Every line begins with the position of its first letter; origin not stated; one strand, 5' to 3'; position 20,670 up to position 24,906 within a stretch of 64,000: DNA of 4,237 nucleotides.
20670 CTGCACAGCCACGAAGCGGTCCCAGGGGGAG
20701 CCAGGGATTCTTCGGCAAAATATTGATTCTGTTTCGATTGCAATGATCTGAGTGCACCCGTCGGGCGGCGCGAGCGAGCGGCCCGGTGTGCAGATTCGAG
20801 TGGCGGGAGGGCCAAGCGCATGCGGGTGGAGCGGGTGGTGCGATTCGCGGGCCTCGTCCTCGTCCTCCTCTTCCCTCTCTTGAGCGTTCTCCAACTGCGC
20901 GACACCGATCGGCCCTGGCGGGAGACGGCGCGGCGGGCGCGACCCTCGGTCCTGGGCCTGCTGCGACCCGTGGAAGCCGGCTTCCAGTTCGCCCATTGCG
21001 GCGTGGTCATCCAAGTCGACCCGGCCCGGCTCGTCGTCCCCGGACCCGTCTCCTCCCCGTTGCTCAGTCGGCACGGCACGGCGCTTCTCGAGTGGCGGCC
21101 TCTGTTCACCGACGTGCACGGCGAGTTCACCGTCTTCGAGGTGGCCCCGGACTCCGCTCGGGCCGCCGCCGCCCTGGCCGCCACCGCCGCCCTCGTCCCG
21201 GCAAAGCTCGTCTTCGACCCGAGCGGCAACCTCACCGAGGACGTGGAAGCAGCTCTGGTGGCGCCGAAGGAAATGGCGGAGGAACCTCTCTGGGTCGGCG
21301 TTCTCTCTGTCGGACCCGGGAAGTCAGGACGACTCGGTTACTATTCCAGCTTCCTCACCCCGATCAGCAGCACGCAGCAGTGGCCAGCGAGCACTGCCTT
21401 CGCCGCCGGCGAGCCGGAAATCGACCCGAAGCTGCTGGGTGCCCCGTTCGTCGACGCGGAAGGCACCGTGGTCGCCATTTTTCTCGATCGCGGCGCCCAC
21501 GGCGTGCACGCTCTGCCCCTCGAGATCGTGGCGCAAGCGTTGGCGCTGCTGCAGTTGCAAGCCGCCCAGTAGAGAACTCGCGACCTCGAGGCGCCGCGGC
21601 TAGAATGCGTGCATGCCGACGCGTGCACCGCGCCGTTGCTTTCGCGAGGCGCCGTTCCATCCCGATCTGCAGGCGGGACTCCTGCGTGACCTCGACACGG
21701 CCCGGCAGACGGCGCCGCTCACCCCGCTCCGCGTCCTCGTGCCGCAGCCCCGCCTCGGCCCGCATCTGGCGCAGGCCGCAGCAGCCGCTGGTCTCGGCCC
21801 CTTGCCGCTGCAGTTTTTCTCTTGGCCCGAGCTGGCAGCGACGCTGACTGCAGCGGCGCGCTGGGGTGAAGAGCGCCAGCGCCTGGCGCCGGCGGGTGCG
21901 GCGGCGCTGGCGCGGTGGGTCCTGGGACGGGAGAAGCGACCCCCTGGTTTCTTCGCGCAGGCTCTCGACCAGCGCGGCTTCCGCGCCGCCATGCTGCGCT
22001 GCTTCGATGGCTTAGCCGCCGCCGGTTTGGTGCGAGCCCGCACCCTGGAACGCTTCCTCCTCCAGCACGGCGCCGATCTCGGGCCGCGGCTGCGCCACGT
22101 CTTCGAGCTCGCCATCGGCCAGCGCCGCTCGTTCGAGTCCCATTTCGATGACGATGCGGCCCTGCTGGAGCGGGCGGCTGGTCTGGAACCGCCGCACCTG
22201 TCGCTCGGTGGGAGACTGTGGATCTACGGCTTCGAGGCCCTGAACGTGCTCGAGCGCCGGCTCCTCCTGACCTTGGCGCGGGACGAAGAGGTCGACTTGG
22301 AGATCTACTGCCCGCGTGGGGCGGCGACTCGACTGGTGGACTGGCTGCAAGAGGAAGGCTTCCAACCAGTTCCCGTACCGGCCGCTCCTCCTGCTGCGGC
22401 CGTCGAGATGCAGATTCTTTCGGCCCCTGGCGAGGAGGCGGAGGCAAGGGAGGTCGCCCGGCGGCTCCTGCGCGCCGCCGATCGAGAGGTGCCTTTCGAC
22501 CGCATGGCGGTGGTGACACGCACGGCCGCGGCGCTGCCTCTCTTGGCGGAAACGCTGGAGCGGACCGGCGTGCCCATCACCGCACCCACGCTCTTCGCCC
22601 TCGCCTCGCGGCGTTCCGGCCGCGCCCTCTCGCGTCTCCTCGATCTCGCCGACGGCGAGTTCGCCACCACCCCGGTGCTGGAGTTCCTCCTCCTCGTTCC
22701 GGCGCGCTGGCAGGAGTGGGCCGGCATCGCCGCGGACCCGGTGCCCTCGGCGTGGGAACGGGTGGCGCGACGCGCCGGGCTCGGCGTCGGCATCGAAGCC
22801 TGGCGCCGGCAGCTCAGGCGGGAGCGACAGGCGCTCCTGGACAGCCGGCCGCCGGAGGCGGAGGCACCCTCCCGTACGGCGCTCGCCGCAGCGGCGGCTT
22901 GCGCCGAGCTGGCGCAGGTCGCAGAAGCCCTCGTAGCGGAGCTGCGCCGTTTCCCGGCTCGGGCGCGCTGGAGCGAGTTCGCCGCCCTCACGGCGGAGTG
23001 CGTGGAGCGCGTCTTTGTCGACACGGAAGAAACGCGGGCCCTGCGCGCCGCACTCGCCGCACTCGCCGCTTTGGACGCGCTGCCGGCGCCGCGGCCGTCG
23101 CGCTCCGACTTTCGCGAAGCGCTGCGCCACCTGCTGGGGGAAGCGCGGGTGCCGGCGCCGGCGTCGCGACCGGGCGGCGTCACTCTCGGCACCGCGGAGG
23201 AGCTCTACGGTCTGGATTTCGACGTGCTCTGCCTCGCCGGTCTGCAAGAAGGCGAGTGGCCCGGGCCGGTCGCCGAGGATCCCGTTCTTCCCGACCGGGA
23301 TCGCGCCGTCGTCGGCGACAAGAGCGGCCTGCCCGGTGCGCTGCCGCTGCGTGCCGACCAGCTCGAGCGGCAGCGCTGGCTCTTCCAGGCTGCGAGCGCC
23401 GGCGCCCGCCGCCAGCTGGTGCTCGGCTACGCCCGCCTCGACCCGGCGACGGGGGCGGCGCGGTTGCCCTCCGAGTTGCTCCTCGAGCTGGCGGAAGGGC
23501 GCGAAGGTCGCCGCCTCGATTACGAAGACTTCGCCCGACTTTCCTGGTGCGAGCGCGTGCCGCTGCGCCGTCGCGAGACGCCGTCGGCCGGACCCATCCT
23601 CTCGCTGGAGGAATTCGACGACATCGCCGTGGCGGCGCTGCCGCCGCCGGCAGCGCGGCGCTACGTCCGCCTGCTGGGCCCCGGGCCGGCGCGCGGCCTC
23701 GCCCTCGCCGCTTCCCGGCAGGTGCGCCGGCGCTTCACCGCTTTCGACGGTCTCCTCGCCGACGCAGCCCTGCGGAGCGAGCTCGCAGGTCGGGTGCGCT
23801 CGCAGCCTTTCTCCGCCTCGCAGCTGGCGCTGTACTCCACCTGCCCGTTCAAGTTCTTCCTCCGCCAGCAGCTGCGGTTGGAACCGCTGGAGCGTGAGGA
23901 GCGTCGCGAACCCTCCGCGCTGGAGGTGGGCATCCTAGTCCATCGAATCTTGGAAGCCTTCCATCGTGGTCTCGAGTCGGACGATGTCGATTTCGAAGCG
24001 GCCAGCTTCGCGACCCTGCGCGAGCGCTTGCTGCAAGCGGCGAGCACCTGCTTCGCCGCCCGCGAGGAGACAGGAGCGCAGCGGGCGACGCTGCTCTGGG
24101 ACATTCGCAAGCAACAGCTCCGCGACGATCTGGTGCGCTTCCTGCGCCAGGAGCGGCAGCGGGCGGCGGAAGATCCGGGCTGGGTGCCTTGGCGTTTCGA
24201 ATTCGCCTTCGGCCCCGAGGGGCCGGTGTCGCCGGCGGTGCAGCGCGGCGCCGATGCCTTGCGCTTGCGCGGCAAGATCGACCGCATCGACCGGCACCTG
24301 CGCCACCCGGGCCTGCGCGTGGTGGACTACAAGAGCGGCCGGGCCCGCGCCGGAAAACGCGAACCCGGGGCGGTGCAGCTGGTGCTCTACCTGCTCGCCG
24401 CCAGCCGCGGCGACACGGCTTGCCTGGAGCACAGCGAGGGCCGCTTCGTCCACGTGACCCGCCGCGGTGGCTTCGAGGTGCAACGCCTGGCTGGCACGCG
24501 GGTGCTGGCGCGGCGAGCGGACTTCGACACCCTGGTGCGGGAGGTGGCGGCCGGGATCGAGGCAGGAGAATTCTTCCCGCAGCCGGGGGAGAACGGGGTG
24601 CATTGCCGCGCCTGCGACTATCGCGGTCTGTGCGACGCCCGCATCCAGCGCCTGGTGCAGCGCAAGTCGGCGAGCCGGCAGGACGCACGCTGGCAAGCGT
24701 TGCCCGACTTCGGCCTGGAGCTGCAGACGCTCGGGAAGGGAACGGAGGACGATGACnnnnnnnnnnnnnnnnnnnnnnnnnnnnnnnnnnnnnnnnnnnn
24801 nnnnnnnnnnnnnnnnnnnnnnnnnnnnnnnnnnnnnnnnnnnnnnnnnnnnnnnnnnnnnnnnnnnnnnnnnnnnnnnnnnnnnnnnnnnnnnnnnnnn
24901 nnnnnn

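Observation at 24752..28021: AddA-like helicase gene split by an in-frame TAG (26774..26776)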

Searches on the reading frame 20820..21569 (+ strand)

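Call 33: search_protein_families(library=pfam, proteins=[window:20820-21569:+], max_evalue=0.001)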
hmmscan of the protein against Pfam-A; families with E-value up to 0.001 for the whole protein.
window:20820-21569:+ (250 aa): 0 families

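Call 49: search_protein_families(library=ncbifam, proteins=[window:20820-21569:+], max_evalue=0.001)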
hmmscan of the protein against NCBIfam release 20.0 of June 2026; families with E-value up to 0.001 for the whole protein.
window:20820-21569:+ (250 aa): 1 family
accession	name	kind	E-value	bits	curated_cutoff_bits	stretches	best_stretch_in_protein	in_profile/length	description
NF050173.1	tryp_MXAN_2756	equivalog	0.00015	21.6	200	1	191-242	140-194/199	MXAN_2756 family trypsin-like serine endoprotease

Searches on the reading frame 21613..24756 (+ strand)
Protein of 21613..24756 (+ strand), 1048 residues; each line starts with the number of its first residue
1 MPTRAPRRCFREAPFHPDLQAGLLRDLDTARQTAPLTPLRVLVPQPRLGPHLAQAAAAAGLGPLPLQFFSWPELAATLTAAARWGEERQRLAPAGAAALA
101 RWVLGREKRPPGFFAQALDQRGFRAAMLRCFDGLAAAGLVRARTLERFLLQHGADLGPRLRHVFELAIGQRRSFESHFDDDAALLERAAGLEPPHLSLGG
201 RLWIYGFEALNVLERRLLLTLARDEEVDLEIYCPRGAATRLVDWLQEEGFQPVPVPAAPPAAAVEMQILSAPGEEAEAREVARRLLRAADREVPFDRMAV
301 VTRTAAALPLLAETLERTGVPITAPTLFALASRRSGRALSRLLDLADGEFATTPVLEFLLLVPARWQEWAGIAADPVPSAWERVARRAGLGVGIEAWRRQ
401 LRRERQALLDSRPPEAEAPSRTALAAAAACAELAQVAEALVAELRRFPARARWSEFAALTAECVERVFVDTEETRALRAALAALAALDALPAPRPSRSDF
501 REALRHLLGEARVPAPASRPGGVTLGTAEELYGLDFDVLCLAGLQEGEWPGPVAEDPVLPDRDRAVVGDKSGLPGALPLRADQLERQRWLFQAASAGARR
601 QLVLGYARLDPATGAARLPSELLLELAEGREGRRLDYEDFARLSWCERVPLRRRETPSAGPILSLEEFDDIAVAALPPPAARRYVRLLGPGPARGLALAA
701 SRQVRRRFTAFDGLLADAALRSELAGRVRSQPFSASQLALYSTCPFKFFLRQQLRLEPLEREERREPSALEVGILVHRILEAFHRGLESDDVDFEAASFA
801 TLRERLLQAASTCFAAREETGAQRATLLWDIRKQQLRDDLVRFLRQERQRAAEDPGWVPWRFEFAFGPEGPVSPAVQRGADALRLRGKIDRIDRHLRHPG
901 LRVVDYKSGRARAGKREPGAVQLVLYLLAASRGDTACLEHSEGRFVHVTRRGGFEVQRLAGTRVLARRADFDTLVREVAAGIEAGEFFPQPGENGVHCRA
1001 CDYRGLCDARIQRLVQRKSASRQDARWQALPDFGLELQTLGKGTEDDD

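Call 6: search_protein_families(library=pfam, proteins=[window:21613-24756:+], max_evalue=0.01)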
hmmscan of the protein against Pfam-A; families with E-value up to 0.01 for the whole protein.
window:21613-24756:+ (1048 aa): 3 families
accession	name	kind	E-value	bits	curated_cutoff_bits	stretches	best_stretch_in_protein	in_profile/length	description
PF12705.13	PDDEXK_1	-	1.3e-40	140.3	22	1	733-1008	2-247/247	PD-(D/E)XK nuclease superfamily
PF13361.12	UvrD_C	-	0.00083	19.3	25.6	0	265-323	41-99/350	UvrD-like helicase C-terminal domain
PF13399.11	LytR_C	-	0.0049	18.2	22.2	0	235-289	13-66/86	LytR cell envelope-related transcriptional attenuator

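Call 49: search_protein_families(library=ncbifam, proteins=[window:21613-24756:+], max_evalue=0.001)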
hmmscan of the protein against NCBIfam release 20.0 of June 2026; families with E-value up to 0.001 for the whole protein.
window:21613-24756:+ (1048 aa): 5 families
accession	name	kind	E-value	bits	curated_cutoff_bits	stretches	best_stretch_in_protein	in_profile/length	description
TIGR02773.1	addB_Gpos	equivalog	1.1e-13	49.8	903.7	1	733-911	784-962/1159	helicase-exonuclease AddAB subunit AddB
TIGR03623.1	TIGR03623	subfamily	3.9e-12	45.2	299.6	1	738-932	605-786/876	probable DNA repair protein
TIGR02774.1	rexB_recomb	equivalog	1.2e-05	24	718.35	1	733-912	745-906/1076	ATP-dependent nuclease subunit B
TIGR01450.1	recC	equivalog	1.6e-05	23.1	582.9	1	425-628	540-734/1063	exodeoxyribonuclease V subunit gamma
TIGR00372.1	cas4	equivalog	4.7e-05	23.3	65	1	878-1008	61-179/180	CRISPR-associated protein Cas4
